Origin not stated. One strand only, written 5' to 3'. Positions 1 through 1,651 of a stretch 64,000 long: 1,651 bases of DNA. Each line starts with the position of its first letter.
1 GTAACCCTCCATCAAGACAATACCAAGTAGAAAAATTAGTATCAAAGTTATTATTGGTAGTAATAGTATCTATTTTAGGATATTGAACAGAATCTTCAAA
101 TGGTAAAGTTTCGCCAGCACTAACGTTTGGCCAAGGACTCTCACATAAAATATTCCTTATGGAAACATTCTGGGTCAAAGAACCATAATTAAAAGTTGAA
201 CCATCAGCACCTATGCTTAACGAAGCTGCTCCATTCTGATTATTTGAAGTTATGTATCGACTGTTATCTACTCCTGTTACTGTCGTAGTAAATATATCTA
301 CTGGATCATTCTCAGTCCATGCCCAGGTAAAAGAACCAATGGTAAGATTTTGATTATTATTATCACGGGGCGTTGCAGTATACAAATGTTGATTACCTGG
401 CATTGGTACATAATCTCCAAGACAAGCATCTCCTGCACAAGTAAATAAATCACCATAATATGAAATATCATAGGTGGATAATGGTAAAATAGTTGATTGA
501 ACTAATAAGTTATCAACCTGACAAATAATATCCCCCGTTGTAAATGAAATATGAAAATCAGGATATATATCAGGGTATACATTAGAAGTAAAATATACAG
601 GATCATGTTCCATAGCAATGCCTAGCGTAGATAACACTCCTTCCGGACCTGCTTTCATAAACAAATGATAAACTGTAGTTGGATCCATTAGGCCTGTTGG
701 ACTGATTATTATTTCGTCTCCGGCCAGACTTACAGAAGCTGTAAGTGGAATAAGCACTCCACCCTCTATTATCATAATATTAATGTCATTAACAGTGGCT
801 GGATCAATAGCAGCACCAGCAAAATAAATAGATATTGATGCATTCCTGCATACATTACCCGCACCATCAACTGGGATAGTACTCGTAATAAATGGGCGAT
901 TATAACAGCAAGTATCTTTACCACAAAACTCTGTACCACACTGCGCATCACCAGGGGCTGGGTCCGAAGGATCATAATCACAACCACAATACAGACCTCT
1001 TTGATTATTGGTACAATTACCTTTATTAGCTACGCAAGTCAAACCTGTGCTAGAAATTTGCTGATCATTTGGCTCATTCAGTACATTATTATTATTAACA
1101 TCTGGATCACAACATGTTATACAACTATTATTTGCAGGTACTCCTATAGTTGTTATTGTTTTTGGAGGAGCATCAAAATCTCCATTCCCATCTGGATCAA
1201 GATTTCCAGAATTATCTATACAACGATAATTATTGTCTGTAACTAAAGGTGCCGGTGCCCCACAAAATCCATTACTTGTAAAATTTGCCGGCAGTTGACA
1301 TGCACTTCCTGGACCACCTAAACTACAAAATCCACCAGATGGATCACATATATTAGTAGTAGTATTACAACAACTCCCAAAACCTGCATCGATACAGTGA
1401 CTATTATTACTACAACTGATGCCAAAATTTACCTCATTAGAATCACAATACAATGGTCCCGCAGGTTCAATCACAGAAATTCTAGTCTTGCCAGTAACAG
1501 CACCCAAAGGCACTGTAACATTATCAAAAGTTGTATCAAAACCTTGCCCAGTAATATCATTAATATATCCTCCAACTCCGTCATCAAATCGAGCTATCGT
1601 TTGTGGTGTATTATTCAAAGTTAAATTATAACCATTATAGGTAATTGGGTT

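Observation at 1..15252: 5.2 kb of the 3314-aa giant gene's 5' half is duplicated nearly base-for-base 10,025 bp away, with identity ending exactly at the start codon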

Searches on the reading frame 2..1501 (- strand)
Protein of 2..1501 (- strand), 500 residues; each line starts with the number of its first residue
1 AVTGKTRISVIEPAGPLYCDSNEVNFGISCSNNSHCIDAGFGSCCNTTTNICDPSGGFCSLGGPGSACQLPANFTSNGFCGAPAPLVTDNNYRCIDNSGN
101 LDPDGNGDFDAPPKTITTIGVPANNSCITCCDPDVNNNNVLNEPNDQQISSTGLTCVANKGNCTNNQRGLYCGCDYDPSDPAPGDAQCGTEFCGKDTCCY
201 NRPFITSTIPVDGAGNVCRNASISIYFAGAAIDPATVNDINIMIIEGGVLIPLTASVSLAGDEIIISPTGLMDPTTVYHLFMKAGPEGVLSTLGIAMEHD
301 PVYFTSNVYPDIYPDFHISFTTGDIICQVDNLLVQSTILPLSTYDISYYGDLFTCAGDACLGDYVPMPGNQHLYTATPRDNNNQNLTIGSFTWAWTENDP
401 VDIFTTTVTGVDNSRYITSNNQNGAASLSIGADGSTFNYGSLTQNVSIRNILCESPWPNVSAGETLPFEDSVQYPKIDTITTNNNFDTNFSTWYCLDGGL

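Call 16: find_homologous_proteins(query=window:2-1501:-, max_evalue=1e-10)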
Query window:2-1501:-: 8000 candidates shared short words with the query, none scored E <= 1e-10.

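Call 17: find_related_loci(query=window:2-1501:-, collection=genome_contigs, flank=10000)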
Query window:2-1501:- (500 aa) in genome_contigs; peptide patterns used: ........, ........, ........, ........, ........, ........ (x = any residue, [..] = any of these).
46 stretches matched a pattern, but none encodes a relative of the query by tblastn (E <= 1e-3).

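Call 18: find_related_loci(query=window:2-1501:-, collection=metagenome_contigs, flank=10000)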
Query window:2-1501:- (500 aa) in metagenome_contigs; peptide patterns used: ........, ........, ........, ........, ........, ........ (x = any residue, [..] = any of these).
86 stretches matched a pattern, but none encodes a relative of the query by tblastn (E <= 1e-3).
